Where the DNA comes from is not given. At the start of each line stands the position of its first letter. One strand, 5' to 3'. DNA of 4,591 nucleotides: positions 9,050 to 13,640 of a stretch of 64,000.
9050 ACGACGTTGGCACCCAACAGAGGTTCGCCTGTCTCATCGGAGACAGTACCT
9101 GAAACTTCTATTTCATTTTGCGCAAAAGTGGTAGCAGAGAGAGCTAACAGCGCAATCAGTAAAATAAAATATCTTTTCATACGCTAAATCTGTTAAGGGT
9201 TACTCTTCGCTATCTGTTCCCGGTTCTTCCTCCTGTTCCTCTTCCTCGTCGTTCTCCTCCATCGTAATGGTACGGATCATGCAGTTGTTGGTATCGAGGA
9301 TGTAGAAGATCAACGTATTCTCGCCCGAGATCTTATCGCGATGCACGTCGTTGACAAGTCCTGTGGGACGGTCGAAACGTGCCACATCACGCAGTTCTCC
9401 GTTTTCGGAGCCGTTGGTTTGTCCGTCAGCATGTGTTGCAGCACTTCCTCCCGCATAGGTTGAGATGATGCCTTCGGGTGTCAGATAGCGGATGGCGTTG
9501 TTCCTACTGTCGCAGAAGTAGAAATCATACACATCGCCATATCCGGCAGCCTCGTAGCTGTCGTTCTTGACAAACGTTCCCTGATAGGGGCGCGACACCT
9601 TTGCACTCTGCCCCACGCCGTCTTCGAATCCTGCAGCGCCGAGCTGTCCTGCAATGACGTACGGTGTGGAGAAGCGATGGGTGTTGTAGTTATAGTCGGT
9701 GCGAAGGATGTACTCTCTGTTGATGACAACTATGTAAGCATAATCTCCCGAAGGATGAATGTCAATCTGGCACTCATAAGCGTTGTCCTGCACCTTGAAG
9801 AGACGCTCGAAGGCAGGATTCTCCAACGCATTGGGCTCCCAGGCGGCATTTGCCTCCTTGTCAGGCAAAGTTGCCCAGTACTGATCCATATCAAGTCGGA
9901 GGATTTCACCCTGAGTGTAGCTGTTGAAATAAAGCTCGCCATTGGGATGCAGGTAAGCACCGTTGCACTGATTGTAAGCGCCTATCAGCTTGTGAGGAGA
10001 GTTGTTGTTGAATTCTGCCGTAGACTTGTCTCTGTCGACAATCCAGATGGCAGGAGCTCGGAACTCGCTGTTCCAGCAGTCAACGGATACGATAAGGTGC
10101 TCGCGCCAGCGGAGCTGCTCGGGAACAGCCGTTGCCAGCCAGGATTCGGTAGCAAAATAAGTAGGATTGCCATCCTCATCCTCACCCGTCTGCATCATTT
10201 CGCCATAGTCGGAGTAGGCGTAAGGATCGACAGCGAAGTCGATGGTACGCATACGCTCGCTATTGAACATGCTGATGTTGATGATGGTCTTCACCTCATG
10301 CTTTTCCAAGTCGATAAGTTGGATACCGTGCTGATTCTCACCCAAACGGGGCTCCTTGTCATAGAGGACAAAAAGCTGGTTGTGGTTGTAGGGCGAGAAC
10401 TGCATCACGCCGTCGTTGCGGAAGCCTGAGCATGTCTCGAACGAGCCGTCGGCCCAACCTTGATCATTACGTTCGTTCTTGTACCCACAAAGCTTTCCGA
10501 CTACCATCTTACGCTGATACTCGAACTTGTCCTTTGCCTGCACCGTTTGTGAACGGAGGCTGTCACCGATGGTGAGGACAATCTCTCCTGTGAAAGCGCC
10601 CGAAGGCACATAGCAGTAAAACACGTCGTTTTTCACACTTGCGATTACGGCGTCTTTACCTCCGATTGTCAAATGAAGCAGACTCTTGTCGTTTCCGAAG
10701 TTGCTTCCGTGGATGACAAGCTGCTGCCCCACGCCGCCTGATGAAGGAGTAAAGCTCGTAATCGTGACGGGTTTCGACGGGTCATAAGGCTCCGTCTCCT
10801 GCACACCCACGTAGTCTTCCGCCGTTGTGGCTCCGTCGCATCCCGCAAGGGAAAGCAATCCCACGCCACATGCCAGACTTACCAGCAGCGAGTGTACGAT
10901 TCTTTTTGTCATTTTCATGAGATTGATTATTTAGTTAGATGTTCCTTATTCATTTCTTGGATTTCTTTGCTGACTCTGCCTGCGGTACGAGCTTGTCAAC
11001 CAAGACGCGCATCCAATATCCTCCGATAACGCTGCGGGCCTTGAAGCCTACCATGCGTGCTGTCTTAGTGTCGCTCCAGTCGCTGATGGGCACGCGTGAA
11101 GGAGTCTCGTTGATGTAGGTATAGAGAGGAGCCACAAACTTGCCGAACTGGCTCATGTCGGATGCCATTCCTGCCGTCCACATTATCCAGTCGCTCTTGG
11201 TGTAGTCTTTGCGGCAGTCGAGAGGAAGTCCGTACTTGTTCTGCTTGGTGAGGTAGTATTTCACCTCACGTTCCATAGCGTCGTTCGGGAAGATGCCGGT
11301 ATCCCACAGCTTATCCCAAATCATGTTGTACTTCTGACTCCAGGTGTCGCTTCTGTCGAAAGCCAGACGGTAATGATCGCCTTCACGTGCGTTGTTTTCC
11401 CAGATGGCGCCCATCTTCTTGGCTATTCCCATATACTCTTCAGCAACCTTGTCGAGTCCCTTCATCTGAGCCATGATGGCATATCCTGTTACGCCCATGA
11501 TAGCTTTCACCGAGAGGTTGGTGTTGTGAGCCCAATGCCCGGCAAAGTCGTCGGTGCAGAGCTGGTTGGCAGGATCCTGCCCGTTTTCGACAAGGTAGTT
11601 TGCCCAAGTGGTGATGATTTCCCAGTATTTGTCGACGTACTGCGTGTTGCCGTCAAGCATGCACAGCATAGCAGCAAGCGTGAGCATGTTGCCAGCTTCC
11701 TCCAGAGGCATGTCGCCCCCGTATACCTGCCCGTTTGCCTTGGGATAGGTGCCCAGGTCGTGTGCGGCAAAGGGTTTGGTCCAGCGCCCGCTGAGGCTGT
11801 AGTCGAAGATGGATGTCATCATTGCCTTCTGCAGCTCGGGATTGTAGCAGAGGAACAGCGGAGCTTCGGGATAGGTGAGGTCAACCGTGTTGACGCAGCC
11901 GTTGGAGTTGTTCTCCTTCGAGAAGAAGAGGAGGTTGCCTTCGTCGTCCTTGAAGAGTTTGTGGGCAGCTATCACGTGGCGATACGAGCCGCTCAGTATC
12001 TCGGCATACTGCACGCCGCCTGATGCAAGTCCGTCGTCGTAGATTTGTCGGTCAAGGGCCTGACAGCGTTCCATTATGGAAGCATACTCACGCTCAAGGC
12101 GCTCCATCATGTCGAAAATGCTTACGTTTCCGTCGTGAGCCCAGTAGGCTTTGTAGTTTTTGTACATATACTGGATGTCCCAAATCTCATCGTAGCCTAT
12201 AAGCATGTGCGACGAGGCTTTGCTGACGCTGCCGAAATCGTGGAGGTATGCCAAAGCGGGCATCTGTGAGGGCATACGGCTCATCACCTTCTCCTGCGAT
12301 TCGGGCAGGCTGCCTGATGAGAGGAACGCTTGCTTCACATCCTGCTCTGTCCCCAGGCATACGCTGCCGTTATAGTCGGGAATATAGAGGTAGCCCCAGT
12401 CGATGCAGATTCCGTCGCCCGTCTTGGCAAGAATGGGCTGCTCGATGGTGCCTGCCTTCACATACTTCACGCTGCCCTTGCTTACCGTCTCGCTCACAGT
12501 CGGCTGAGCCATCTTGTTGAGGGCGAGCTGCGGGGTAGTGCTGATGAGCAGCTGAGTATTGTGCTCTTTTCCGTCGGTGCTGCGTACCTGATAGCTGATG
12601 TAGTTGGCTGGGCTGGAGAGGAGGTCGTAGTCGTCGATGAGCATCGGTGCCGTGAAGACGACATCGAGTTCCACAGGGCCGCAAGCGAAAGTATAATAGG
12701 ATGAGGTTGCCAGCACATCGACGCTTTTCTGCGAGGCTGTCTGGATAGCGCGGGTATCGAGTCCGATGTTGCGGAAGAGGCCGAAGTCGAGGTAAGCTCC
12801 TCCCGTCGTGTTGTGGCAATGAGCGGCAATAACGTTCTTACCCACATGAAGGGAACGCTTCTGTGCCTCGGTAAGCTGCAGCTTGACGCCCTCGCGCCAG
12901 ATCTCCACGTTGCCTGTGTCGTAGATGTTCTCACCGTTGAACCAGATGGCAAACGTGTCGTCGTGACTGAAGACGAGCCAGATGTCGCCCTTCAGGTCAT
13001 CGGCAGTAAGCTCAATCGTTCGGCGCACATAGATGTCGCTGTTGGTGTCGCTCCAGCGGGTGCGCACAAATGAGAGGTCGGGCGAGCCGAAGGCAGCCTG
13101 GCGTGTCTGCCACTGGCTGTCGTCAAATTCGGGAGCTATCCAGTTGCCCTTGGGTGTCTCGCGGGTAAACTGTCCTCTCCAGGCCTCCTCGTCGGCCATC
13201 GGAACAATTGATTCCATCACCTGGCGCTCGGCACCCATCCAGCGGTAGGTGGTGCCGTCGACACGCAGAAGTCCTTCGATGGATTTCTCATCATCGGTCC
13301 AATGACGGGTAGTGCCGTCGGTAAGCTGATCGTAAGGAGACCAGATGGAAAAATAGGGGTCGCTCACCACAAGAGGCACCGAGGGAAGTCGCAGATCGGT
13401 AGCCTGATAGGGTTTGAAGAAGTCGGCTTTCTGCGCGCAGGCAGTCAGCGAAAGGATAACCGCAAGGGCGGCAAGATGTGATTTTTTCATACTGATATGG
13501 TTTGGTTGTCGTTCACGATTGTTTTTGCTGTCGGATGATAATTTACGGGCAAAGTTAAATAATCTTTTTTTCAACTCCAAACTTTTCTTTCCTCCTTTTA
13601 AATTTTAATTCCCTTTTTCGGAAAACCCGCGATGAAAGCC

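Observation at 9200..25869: SusC/D utilisation operon placed back-to-back with four consecutive T9SS-tailed secreted proteins, a hybrid PUL architecture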

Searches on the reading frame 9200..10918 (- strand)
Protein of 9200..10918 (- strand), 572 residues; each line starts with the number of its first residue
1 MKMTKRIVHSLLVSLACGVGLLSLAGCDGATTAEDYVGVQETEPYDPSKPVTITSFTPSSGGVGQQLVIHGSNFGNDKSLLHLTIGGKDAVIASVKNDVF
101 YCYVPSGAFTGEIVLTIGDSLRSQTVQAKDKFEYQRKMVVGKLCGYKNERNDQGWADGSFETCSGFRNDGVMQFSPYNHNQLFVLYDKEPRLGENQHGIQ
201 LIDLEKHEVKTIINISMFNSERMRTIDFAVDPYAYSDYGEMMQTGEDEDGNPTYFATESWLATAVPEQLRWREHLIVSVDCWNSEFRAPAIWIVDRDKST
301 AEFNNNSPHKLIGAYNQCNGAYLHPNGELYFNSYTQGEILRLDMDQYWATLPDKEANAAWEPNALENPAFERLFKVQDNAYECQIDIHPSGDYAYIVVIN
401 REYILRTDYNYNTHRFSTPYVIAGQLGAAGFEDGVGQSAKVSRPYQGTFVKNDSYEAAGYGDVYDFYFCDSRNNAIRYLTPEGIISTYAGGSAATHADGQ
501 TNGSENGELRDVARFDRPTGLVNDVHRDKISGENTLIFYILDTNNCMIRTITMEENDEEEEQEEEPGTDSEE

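Call 4: search_protein_families(library=pfam, proteins=[window:9200-10918:-], max_evalue=0.01)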
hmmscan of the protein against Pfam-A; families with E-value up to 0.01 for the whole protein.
window:9200-10918:- (572 aa): 1 family
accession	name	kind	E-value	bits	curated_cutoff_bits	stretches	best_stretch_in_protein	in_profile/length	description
PF01833.30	TIG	-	3.4e-13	49.8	20.9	1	52-134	2-84/84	IPT/TIG domain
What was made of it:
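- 9200..10918 (-): IPT/TIG-domain lipoprotein; probable surface glycan-binding protein. Pfam TIG E 3e-13 (call 4).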

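Call 5: search_protein_families(library=ncbifam, proteins=[window:9200-10918:-], max_evalue=0.1)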
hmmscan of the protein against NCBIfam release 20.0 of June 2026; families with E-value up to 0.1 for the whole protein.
window:9200-10918:- (572 aa): 2 families
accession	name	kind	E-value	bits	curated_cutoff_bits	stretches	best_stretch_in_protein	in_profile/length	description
NF047769.1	LIC10067_lipo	equivalog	0.00025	20.3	200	1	63-120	58-115/239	LIC10067 family putative lipoprotein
NF006533.0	PRK09010.1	subfamily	0.036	14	260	1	92-149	12-70/177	single-stranded DNA-binding protein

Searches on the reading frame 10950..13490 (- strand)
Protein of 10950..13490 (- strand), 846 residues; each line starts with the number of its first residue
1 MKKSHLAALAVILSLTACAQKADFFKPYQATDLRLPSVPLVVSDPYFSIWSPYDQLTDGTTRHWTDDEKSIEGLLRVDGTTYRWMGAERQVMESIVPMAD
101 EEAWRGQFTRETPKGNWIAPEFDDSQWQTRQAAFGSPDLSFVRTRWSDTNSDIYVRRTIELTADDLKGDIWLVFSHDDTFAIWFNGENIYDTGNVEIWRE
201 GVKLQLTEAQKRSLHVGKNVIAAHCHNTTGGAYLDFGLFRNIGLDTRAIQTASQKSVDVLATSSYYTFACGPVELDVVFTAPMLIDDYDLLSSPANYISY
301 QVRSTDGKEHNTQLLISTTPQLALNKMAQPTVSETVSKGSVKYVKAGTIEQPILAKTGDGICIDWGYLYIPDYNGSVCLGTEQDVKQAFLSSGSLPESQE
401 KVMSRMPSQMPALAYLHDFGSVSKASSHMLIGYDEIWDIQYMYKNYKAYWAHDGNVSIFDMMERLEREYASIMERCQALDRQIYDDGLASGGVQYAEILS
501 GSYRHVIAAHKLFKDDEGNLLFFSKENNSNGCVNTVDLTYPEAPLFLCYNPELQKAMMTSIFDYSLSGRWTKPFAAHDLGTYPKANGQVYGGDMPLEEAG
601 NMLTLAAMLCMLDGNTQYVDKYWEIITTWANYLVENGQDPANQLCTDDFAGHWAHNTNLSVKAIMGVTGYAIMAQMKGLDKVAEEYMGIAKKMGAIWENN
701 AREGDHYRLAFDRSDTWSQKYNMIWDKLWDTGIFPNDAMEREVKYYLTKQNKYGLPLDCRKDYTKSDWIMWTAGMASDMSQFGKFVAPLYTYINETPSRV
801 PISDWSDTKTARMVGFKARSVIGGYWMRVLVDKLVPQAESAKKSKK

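Call 4: search_protein_families(library=pfam, proteins=[window:10950-13490:-], max_evalue=0.01)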
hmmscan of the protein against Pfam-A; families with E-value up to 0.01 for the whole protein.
window:10950-13490:- (846 aa): 3 families
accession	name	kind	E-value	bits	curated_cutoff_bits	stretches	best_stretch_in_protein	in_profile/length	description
PF16335.10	GtaA_6_Hairpin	-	2.8e-137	458.1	24.9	1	492-828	1-342/343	Glutaminase A six helical-hairpin domain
PF17168.10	DUF5127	-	3.2e-57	194.4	28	1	262-486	1-229/229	Domain of unknown function (DUF5127)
PF16334.10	DUF4964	-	4.7e-32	110.1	30.7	1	13-97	4-88/88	Domain of unknown function (DUF4964)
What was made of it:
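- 10950..13490 (-): GtaA-like putative glycoside hydrolase (DUF4964 + DUF5127 + GtaA six-hairpin). It is a lipoprotein (lipobox LTAC) and the first gene of the SusC/D unit. Pfam E 1e-137 (call 4).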

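Call 5: search_protein_families(library=ncbifam, proteins=[window:10950-13490:-], max_evalue=0.1)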
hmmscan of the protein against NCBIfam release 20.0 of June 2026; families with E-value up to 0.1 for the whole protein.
window:10950-13490:- (846 aa): 0 families

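Call 28: search_solved_structures(query=window:10950-13490:-, max_evalue=0.001)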
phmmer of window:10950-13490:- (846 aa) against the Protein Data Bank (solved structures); distinct sequences matched with E-value up to 0.001: 0.
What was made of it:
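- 10950..13490 (-): No homologue in the PDB by sequence (call 28).
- Tried and rejected: The sequence search of the PDB gave no relative for the GtaA-like protein (call 28).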
